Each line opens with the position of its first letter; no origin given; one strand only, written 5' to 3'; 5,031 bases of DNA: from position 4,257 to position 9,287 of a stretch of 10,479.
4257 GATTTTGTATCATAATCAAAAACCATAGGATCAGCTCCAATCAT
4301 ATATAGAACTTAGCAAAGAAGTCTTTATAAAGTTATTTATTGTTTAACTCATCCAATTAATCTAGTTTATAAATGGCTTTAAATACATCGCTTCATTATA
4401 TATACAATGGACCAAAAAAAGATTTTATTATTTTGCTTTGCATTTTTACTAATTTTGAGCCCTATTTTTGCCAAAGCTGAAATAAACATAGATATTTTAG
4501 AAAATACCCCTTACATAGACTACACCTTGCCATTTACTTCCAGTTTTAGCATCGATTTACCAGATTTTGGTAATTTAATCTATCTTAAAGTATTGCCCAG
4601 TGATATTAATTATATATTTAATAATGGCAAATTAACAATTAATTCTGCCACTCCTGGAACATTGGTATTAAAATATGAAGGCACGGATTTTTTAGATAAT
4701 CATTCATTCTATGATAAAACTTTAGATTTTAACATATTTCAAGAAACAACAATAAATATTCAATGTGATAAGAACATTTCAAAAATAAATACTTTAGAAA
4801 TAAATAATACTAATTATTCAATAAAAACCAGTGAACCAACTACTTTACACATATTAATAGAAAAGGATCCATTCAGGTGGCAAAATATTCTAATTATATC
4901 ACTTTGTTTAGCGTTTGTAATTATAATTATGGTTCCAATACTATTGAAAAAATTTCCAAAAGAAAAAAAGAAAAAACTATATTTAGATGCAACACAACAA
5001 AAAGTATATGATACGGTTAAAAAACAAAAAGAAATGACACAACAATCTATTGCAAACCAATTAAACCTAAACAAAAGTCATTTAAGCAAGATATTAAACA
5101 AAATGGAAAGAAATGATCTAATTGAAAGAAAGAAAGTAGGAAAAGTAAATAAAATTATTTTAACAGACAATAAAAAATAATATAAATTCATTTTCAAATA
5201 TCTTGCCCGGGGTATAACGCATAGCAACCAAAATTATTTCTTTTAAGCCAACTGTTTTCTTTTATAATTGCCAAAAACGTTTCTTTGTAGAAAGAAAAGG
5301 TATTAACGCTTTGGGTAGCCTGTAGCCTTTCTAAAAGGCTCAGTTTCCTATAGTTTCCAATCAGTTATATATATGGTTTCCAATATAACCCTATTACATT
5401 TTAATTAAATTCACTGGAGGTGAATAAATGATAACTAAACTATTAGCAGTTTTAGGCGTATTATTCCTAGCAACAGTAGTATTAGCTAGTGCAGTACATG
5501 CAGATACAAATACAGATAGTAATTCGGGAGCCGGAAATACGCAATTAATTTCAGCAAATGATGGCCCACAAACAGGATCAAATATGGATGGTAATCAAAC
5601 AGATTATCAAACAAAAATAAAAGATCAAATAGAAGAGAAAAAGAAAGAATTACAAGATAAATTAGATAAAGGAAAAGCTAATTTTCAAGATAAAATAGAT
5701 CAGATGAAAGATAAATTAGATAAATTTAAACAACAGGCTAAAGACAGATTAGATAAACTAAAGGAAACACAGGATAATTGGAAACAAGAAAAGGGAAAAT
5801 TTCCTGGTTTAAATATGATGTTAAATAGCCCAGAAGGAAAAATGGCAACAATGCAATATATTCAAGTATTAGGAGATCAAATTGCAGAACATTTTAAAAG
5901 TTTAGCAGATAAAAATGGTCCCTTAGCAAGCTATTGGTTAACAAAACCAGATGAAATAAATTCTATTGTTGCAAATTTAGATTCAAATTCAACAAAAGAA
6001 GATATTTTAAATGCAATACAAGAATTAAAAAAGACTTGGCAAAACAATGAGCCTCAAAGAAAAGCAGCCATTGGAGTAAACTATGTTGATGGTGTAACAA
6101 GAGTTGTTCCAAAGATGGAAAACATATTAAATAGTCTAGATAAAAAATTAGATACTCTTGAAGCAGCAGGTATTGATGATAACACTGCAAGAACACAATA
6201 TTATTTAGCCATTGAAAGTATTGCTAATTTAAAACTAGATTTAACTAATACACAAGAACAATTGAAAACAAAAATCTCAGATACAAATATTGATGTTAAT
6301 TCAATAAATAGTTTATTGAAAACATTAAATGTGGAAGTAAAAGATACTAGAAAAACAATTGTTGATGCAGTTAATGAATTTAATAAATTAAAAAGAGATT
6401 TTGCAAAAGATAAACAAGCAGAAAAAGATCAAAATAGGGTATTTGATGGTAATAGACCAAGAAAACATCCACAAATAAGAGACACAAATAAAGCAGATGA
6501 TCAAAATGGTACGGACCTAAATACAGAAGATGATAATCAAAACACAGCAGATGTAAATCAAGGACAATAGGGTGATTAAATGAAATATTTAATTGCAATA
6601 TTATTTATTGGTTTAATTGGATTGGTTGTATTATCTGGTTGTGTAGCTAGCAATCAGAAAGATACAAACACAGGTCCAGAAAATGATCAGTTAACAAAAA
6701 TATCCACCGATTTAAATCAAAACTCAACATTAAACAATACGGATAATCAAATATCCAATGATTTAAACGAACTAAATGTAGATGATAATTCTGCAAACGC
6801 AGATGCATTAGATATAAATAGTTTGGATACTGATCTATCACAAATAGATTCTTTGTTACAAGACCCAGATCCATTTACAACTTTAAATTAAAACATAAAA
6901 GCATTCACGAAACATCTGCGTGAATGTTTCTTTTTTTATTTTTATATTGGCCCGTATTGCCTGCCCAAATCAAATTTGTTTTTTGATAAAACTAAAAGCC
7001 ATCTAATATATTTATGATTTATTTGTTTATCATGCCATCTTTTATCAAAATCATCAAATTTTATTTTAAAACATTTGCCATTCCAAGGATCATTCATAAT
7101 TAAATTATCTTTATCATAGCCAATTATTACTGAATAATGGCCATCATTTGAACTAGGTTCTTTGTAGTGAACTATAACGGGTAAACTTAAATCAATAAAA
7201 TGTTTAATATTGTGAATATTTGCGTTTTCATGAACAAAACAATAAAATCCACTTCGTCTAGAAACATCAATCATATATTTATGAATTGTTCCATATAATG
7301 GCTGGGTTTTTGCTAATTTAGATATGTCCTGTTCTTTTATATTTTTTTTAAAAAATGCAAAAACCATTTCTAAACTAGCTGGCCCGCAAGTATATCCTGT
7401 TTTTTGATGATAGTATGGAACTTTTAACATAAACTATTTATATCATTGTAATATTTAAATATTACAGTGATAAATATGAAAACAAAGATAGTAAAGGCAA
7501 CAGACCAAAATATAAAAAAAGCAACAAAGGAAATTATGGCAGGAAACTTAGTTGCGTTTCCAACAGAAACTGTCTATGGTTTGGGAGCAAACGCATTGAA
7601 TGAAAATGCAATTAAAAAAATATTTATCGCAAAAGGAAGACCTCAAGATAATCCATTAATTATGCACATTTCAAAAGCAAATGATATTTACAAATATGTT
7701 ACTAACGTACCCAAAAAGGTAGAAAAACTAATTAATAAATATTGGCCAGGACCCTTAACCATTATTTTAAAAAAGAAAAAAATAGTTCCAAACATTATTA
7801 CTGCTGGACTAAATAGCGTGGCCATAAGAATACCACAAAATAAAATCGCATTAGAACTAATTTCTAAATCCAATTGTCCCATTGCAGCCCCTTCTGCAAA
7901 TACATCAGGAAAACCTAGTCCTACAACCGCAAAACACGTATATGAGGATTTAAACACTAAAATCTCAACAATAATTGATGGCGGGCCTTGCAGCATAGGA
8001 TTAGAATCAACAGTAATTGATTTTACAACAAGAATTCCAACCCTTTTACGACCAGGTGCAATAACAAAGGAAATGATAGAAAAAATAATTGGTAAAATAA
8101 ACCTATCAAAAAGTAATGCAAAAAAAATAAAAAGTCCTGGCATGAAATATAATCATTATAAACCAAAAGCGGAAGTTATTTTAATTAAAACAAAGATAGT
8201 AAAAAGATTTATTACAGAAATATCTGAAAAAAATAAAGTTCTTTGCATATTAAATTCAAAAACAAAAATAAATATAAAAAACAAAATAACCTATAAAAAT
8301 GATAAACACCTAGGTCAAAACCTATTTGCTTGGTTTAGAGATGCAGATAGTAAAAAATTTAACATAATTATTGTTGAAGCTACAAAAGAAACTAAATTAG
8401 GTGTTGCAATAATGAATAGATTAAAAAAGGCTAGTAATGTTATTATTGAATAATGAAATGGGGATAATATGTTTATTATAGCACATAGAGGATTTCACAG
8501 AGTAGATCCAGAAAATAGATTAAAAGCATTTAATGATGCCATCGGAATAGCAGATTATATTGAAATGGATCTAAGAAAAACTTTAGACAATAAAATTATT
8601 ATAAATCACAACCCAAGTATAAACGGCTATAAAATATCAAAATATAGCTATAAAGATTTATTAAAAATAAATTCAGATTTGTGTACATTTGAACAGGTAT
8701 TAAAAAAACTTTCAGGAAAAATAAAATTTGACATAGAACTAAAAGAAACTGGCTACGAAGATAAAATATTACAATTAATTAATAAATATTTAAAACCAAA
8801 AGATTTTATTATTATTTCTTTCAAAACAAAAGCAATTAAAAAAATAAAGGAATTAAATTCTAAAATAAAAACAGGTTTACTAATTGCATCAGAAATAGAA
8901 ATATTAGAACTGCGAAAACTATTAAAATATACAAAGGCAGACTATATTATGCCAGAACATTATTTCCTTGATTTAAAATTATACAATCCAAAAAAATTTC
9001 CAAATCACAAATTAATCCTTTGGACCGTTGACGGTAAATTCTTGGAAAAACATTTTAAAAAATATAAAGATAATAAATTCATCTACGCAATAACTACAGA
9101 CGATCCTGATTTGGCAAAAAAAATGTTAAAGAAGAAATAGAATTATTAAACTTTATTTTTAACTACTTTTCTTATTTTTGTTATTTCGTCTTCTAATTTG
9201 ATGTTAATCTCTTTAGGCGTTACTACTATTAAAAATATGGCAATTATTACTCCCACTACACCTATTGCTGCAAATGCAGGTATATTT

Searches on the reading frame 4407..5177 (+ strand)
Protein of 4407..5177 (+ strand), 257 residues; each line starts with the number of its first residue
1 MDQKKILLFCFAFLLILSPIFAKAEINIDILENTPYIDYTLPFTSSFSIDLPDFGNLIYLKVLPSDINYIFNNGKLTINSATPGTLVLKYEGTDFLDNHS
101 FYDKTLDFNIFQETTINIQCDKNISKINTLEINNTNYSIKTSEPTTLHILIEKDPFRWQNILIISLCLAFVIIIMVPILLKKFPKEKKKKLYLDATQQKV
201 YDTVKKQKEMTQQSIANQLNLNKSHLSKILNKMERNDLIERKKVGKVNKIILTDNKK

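Call 3: search_protein_families(library=pfam, proteins=[window:4407-5177:+], max_evalue=0.1)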
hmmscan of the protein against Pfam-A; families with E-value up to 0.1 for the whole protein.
window:4407-5177:+ (257 aa): 23 families
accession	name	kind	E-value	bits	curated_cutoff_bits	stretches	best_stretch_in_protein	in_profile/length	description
PF24034.1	DUF7343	-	1.2e-08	35.1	27.6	1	209-252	18-61/62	Domain of unknown function (DUF7343)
PF01047.28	MarR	-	3.6e-08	33.6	24.6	1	196-243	4-51/59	MarR family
PF13545.12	HTH_Crp_2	-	2.3e-06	27.9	27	1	209-254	22-63/70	Crp-like helix-turn-helix domain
PF13412.12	HTH_24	-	7.6e-06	25.9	21.9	1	193-240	1-48/48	Winged helix-turn-helix DNA-binding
PF01978.25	TrmB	-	1.4e-05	25.2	25.6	1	191-244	4-57/68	Sugar-specific transcriptional regulator TrmB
PF13463.12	HTH_27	-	5e-05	23.9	22.2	1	203-243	11-52/68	Winged helix DNA-binding domain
PF02082.26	Rrf2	-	0.00042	20.9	30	1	205-242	19-56/132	Iron-dependent Transcriptional regulator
PF12802.13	MarR_2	-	0.00054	20.5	27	1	207-243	17-54/61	MarR family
PF22665.2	DUF6293_C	-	0.00086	20.2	27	1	186-255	30-93/101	DUF6293 C-terminal winged helix domain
PF01325.25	Fe_dep_repress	-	0.0026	18.4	26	1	199-243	12-56/60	Iron dependent repressor, N-terminal DNA binding domain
PF13601.12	HTH_34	-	0.0037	17.8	27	1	207-245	12-50/80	Winged helix DNA-binding domain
PF04492.19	Phage_rep_O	-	0.006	17.5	28.7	1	187-243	27-83/95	Bacteriophage replication protein O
PF14394.12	DUF4423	-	0.0063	16.8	30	1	206-249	33-76/165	Domain of unknown function (DUF4423)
PF03297.21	Ribosomal_S25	-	0.02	15.5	28.8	1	190-242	37-89/101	S25 ribosomal protein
PF02937.20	COX6C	-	0.023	15.2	22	1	160-212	13-63/70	Cytochrome c oxidase subunit VIc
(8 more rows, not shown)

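Call 4: search_protein_families(library=ncbifam, proteins=[window:4407-5177:+], max_evalue=0.1)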
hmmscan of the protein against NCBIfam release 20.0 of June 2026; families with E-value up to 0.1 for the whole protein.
window:4407-5177:+ (257 aa): 13 families
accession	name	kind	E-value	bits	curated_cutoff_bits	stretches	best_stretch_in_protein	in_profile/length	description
NF053606.1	Sta1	subfamily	1.9e-06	27.9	80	1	193-245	18-70/100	Sta1 family transcriptional regulator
NF033788.1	HTH_metalloreg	subfamily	1.8e-05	24.4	55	1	194-246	10-62/77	metalloregulator ArsR/SmtB family transcription factor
NF040939.2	trans_reg_lrs14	equivalog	4.6e-05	23.4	90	1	194-245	20-72/103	Lrs14 family HTH-type transcriptional regulator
NF033789.1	repress_SdpR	subfamily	0.00035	20.4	100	1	194-246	7-58/79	autorepressor SdpR family transcription factor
TIGR02337.1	HpaR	equivalog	0.0004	20.2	121.2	1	196-244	29-77/130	homoprotocatechuate degradation operon regulator HpaR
NF053777.1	Saro0803TransReg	equivalog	0.00062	19.5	200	1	187-244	29-86/140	Saro_0803 family transcriptional regulator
TIGR02937.1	sigma70-ECF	superfamily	0.01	15.5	42.9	1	195-232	120-156/165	sigma-70 family RNA polymerase sigma factor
NF041397.1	TranRegGlpR_Halo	equivalog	0.013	15.1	300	1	197-247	7-57/253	HTH-type transcriptional regulator GlpR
NF045593.1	bilirub_TF_BilQ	equivalog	0.017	14.9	125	1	204-245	39-80/135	bilirubin utilization transcriptional regulator BilQ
NF050133.1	TransRegFabT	equivalog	0.018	15.4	200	1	200-250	34-84/138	fatty acid biosynthesis transcriptional regulator FabT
NF053610.1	Sso10a_fam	subfamily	0.026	14.6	60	1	210-248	18-52/64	Sso10a family chromatin protein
TIGR00738.1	rrf2_super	superfamily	0.031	14.2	73.3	1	206-241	22-57/132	Rrf2 family transcriptional regulator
NF038038.1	cytoc_DsrJ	equivalog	0.09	13.1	100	0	162-214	6-58/121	sulfate reduction electron transfer complex DsrMKJOP subunit DsrJ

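Call 5: search_protein_families(library=padloc, proteins=[window:4407-5177:+], max_evalue=0.1)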
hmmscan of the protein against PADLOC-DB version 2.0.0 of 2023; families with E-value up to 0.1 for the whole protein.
window:4407-5177:+ (257 aa): 12 families
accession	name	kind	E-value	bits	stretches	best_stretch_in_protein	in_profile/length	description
PDLC01852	CARF3--CARF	-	0.00033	18.7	1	193-254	141-202/208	-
PDLC01866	CARF3--CARF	-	0.0006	17.8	1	187-255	130-199/207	-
PDLC01877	CARF3--CARF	-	0.00076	17.3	1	187-256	179-243/252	-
PDLC01865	CARF3--CARF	-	0.00085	17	1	188-256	146-207/215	-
PDLC01861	CARF3--CARF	-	0.0014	16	1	192-255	190-248/260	-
PDLC01879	CARF3--CARF_TM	-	0.0016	16.2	1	191-250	152-207/222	-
PDLC03927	PsyrA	-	0.0019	15.4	1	193-243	338-389/398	-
PDLC02976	WH_III-A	-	0.0024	16.6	0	62-127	34-94/104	-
PDLC01434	CasR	-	0.0027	15.6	1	192-252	125-182/191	"CAS-I,CAS-II,CAS-III,CAS-IV,CAS-V,CAS-VI; associated_signaling"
PDLC02926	HTH_VI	-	0.0038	15.4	1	204-229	9-34/92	-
PDLC04368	PDC-M05A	-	0.0092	13.8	1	191-247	9-67/201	-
PDLC01853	CARF3--CARF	-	0.016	12.9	1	193-243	136-188/209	-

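Call 65: search_protein_families(library=phrogs, proteins=[window:4407-5177:+], max_evalue=0.01)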
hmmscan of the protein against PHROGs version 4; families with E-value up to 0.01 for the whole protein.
window:4407-5177:+ (257 aa): 3 families
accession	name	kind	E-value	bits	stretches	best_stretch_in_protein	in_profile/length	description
phrog_12156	-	DNA, RNA and nucleotide metabolism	0.00035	20.4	1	192-242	420-470/485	DNA helicase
phrog_2030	-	transcription regulation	0.0022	18.7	1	196-245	15-65/202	transcriptional regulator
phrog_1123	-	unknown function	0.0059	17.4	0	193-243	29-80/112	-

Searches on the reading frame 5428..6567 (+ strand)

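Call 3: search_protein_families(library=pfam, proteins=[window:5428-6567:+], max_evalue=0.1)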
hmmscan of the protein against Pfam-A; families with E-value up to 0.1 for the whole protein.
window:5428-6567:+ (380 aa): 8 families
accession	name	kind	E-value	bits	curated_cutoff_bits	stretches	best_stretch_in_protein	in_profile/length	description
PF05852.16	DUF848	-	0.0003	21.4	25.3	1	63-121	64-121/145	Gammaherpesvirus protein of unknown function (DUF848)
PF07889.17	DUF1664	-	0.00086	19.8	34.6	1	66-146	44-124/124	Protein of unknown function (DUF1664)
PF08702.15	Fib_alpha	-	0.0013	19.4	29.9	1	74-144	21-92/143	Fibrinogen alpha/beta chain family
PF06785.16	UPF0242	-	0.014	15.9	33.5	1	4-120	40-157/194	Uncharacterised protein family (UPF0242) N-terminus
PF01442.23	Apolipoprotein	-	0.016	15.4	90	1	59-113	125-179/190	Apolipoprotein A1/A4/E domain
PF07168.17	Ureide_permease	-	0.031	13.5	27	1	12-92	109-184/359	Ureide permease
PF04513.17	Baculo_PEP_C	-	0.049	14.1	38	0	62-113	30-81/140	Baculovirus polyhedron envelope protein, PEP, C terminus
PF08700.17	VPS51_Exo84_N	-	0.099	13.2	24.2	1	177-245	8-78/87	Vps51/EXO84/COG1 N-terminal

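Call 65: search_protein_families(library=phrogs, proteins=[window:5428-6567:+], max_evalue=0.01)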
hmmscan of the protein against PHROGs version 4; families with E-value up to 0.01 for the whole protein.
window:5428-6567:+ (380 aa): 1 family
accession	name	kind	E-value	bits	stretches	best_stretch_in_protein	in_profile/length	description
phrog_9680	-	moron, auxiliary metabolic gene and host takeover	0.0022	18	1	33-117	325-406/471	host range and adsorption protein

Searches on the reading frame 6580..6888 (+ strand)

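Call 3: search_protein_families(library=pfam, proteins=[window:6580-6888:+], max_evalue=0.1)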
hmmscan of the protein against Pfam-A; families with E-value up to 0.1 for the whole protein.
window:6580-6888:+ (103 aa): 0 families

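Call 65: search_protein_families(library=phrogs, proteins=[window:6580-6888:+], max_evalue=0.01)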
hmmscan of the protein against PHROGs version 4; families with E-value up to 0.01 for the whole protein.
window:6580-6888:+ (103 aa): 1 family
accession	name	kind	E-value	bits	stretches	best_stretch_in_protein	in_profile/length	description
phrog_8971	-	lysis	0.0074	17.4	0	9-43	5-39/66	Rz-like spanin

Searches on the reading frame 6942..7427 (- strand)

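Call 3: search_protein_families(library=pfam, proteins=[window:6942-7427:-], max_evalue=0.1)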
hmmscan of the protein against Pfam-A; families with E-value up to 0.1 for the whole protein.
window:6942-7427:- (161 aa): 5 families
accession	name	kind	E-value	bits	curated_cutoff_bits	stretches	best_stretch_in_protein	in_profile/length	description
PF13529.12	Peptidase_C39_2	-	1.6e-17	64.8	24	1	1-115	1-143/143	Peptidase_C39 like family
PF03412.21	Peptidase_C39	-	5.7e-17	62.2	22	1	3-134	2-124/133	Peptidase C39 family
PF12385.14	Peptidase_C70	-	1.9e-10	41.3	19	1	2-129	6-138/141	Papain-like cysteine protease AvrRpt2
PF11814.14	DUF3335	-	9.2e-09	35.5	25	1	3-33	1-31/206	Peptidase_C39 like family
PF09778.15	Guanylate_cyc_2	-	2.6e-05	24.1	28.1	1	87-132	153-201/212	Guanylylate cyclase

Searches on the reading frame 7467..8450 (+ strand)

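Call 3: search_protein_families(library=pfam, proteins=[window:7467-8450:+], max_evalue=0.1)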
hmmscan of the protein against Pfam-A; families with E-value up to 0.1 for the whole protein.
window:7467-8450:+ (328 aa): 2 families
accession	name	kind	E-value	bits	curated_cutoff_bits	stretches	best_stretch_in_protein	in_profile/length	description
PF01300.24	Sua5_yciO_yrdC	-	1.1e-61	207.9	25.1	1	23-197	3-178/178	Telomere recombination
PF03481.19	Sua5_C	-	6.4e-28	98.4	22.9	1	199-323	1-135/136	Threonylcarbamoyl-AMP synthase, C-terminal domain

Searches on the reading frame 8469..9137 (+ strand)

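Call 3: search_protein_families(library=pfam, proteins=[window:8469-9137:+], max_evalue=0.1)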
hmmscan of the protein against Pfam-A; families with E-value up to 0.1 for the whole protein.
window:8469-9137:+ (223 aa): 2 families
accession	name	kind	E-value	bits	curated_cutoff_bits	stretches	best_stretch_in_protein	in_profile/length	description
PF03009.23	GDPD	-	1.9e-15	58.1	23.6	1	6-214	1-243/244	Glycerophosphoryl diester phosphodiesterase family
PF02761.20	Cbl_N2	-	0.016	16.2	22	1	113-174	11-72/84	CBL proto-oncogene N-terminus, EF hand-like domain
